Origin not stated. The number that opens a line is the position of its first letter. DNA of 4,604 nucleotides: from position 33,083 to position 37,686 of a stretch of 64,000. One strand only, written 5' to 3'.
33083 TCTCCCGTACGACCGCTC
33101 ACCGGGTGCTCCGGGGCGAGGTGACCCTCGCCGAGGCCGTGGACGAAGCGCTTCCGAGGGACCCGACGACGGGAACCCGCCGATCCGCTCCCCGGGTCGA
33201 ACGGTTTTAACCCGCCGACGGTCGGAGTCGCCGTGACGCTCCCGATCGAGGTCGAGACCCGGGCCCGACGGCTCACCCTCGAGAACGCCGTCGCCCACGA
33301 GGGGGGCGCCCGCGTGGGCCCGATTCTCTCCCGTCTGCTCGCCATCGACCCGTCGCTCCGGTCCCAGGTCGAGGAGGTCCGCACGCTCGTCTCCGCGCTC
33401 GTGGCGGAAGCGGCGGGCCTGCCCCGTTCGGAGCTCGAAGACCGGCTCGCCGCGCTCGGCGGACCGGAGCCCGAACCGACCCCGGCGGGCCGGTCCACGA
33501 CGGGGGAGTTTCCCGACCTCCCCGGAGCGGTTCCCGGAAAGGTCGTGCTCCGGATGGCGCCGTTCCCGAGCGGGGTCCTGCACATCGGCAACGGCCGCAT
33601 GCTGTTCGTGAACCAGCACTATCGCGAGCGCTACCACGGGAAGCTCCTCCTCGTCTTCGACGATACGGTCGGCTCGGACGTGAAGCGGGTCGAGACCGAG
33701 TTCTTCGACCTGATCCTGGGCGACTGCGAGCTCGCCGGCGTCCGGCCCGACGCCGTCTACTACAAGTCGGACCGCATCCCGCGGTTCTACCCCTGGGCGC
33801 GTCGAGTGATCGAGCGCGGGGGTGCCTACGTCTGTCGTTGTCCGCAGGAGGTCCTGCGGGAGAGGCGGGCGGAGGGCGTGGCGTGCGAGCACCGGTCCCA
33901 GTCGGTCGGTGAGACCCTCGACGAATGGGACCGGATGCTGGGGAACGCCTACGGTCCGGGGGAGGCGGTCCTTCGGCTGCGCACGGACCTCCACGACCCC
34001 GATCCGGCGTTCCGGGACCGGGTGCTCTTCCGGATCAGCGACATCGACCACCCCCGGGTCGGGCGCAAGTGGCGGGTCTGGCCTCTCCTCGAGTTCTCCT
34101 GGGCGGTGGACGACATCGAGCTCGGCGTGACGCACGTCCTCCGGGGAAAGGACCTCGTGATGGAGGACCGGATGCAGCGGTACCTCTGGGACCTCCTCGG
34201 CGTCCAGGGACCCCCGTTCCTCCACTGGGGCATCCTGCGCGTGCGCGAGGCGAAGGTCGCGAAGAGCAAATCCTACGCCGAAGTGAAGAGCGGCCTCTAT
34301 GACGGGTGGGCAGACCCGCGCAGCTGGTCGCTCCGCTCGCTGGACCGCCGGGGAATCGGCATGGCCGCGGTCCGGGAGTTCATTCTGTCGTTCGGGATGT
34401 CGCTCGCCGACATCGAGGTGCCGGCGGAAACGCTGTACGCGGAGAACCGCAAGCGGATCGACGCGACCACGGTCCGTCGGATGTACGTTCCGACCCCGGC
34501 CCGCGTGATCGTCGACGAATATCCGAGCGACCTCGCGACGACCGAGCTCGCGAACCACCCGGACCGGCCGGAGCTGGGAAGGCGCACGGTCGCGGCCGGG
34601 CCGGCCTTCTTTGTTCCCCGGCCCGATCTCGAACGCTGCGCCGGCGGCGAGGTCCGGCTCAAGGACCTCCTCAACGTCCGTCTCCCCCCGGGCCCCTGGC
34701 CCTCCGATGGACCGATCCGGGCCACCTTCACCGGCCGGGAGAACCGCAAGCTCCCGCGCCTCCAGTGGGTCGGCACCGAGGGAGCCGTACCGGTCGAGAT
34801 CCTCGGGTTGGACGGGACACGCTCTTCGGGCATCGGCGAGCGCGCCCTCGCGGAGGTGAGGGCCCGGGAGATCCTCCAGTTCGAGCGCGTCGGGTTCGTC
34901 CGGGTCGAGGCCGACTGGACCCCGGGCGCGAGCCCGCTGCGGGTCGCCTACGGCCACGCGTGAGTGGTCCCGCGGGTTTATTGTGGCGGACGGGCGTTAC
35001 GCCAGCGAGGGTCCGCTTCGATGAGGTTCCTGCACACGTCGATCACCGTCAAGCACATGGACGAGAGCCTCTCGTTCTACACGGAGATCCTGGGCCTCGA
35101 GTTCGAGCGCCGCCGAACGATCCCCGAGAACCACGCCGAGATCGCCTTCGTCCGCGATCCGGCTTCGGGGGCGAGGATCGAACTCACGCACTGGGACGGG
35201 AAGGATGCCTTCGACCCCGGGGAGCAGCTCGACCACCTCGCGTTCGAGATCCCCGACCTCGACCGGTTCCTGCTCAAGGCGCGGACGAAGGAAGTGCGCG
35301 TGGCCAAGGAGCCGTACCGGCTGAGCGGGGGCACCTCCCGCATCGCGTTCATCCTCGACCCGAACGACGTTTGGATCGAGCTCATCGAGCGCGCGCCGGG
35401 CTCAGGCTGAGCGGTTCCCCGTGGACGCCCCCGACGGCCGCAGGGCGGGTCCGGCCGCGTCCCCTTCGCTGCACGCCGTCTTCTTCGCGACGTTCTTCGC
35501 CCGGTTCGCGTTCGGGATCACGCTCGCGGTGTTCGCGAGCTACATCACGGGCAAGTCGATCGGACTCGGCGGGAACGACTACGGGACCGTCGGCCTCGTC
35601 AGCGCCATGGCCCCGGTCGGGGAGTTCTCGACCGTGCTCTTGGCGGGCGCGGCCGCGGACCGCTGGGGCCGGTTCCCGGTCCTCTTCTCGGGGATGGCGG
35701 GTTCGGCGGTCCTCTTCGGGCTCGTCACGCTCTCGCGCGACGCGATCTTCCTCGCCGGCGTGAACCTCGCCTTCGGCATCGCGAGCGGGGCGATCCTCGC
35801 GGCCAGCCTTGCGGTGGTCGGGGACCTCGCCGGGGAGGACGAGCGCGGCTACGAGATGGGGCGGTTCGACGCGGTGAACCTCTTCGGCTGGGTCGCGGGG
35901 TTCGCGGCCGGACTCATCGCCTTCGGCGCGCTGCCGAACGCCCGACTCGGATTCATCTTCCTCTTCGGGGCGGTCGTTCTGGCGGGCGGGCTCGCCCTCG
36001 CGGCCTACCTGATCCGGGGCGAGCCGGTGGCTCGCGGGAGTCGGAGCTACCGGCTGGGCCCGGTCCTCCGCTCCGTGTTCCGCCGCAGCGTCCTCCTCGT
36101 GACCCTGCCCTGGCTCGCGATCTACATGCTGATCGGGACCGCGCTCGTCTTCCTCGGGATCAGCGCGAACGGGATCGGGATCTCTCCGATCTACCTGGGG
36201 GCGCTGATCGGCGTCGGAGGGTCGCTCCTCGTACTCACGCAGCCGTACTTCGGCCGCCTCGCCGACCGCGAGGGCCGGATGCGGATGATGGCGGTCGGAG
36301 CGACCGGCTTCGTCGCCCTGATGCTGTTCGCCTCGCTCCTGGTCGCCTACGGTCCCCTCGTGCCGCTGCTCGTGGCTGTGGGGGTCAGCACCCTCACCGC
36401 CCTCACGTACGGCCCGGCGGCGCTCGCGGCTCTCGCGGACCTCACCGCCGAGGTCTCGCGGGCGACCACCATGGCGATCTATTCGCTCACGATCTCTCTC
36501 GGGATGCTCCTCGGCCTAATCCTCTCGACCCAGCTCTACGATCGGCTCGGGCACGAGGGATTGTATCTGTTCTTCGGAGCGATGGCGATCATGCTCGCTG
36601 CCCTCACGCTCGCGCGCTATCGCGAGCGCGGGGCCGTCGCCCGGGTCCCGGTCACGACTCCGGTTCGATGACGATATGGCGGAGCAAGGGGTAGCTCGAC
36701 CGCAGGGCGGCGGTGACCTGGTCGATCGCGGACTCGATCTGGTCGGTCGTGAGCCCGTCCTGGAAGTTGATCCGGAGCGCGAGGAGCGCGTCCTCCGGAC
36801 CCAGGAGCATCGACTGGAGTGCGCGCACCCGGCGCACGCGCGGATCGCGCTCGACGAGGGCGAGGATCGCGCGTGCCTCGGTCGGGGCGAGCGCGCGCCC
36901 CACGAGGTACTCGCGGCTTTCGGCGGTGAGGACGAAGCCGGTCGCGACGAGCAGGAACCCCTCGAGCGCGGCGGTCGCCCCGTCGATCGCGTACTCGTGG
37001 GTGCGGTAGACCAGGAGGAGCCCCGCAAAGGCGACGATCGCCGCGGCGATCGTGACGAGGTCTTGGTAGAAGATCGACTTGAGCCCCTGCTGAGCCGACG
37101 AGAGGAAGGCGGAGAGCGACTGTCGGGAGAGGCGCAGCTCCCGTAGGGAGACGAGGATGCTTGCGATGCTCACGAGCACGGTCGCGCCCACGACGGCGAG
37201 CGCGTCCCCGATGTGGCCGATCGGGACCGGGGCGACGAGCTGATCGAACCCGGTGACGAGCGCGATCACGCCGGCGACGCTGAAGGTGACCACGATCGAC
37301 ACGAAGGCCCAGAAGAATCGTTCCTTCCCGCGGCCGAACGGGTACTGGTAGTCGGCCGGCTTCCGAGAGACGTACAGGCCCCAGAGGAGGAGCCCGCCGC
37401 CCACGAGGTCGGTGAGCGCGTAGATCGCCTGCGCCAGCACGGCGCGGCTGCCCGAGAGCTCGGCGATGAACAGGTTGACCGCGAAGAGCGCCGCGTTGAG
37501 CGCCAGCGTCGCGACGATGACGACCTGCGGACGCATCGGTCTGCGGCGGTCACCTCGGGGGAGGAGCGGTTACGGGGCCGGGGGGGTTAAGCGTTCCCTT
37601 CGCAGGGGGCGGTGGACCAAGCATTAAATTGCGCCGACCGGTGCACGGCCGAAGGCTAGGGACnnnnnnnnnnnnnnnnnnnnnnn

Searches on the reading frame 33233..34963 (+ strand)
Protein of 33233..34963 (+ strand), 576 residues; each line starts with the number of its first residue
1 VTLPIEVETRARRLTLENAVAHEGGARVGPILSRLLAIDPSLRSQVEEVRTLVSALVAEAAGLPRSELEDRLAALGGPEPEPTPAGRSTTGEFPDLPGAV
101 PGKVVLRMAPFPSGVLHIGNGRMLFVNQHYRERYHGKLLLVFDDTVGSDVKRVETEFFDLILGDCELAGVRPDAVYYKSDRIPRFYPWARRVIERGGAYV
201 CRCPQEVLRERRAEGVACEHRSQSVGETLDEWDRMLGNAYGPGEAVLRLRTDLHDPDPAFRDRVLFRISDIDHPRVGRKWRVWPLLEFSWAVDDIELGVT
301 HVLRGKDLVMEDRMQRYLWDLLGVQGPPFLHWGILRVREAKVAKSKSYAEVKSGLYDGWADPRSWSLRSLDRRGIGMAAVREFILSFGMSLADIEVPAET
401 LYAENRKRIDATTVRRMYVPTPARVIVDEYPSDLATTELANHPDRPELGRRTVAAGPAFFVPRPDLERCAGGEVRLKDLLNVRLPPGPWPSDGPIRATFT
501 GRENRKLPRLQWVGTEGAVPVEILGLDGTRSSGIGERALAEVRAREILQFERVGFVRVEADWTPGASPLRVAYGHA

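Call 21: search_protein_families(library=pfam, proteins=[window:33233-34963:+], max_evalue=0.0001)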
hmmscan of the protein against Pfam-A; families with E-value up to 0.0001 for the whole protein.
window:33233-34963:+ (576 aa): 3 families
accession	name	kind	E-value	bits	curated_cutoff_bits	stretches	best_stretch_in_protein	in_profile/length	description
PF00749.27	tRNA-synt_1c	-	3.3e-58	197.5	23.4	1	103-409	1-312/314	tRNA synthetases class I (E and Q), catalytic domain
PF03950.23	tRNA-synt_1c_C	-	1.7e-11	44.6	23.9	1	415-483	3-72/91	tRNA synthetases class I (E and Q), anti-codon binding domain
PF20974.2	tRNA-synt_1c_C2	-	7.6e-05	23.8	23.9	0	511-558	3-68/69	tRNA synthetases class I (E and Q), anti-codon binding domain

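Call 77: find_encoding_contigs(protein=window:33233-34963:+, flank=10000, max_places=3)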
Protein window:33233-34963:+ (576 aa): no gene with exactly this product is on record in the collection.

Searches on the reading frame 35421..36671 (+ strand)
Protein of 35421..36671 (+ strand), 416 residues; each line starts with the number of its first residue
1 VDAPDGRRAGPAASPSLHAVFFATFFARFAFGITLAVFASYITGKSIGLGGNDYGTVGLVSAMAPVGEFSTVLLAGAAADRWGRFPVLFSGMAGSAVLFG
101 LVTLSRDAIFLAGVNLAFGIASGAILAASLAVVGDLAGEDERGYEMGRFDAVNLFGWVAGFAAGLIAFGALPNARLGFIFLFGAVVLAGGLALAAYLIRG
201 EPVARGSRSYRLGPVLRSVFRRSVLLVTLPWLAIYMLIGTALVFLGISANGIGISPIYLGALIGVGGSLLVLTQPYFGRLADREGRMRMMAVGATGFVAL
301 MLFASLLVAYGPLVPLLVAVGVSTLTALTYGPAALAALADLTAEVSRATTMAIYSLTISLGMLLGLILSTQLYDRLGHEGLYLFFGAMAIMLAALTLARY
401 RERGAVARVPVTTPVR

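Call 21: search_protein_families(library=pfam, proteins=[window:35421-36671:+], max_evalue=0.0001)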
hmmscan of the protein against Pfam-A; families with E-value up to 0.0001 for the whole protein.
window:35421-36671:+ (416 aa): 1 family
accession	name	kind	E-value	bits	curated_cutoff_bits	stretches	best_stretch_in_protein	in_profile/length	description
PF07690.21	MFS_1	-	8.9e-31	107.5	33.4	2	20-267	1-248/347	Major Facilitator Superfamily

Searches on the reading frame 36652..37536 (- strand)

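Call 22: search_protein_families(library=pfam, proteins=[window:36652-37536:-], max_evalue=0.0001)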
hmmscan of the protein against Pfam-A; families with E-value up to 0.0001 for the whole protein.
window:36652-37536:- (294 aa): 1 family
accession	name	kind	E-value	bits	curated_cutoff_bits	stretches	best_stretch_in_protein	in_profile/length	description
PF01545.26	Cation_efflux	-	4.8e-29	102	26.6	1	8-212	2-198/198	Cation efflux family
